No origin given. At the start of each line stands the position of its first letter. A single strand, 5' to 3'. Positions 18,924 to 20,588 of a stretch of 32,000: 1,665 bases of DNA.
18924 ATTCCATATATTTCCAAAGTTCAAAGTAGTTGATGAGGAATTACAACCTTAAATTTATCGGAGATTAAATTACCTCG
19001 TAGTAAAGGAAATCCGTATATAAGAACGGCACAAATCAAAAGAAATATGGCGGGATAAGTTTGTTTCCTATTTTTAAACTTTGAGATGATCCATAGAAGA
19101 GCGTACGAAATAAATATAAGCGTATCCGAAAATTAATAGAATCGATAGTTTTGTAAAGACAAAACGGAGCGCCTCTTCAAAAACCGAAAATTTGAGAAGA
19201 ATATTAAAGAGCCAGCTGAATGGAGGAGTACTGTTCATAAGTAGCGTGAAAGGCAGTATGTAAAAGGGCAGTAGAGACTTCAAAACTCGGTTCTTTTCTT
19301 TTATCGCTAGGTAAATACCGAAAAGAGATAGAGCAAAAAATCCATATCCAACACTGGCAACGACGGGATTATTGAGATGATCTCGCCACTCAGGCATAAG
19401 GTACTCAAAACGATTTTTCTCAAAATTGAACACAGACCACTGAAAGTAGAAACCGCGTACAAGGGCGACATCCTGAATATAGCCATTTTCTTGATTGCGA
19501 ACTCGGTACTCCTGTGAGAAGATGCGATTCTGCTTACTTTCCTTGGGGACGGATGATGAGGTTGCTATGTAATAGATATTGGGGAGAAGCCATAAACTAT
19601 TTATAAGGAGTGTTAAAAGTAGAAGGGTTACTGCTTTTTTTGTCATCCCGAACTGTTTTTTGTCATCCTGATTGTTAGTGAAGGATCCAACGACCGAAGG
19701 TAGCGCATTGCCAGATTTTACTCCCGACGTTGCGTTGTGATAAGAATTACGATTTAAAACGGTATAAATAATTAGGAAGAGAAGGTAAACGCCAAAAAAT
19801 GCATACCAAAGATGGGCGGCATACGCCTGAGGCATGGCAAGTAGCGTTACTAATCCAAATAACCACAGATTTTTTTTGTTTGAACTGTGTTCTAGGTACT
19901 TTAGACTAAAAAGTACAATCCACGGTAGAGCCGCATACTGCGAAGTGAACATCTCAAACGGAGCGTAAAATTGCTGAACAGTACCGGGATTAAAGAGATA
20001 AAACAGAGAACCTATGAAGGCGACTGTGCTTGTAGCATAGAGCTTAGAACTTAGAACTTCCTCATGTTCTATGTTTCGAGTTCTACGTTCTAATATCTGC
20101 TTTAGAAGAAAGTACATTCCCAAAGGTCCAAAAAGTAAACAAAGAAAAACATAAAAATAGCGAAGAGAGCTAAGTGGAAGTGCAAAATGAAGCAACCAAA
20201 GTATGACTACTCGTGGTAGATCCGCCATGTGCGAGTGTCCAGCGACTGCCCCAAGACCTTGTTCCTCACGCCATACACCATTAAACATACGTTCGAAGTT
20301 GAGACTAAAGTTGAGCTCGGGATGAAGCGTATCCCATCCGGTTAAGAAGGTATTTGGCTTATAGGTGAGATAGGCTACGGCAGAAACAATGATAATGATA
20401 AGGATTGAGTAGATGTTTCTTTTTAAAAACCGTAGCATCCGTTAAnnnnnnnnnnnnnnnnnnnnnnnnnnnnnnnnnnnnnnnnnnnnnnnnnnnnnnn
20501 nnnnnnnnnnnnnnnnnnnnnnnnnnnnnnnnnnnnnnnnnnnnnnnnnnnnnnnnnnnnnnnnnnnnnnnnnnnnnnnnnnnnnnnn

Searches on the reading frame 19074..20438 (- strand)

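Call 7: search_protein_families(library=pfam, proteins=[window:19074-20438:-], max_evalue=0.1)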
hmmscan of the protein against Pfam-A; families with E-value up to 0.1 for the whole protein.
window:19074-20438:- (454 aa): 2 families
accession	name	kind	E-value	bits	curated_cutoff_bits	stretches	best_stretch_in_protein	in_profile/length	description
PF00528.27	BPD_transp_1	-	0.018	15.2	26.4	1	372-449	3-75/184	Binding-protein-dependent transport system inner membrane component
PF24357.1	TMD0_ABC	-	0.041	14.5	27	1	101-189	38-122/159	ABC transporter TMD0 domain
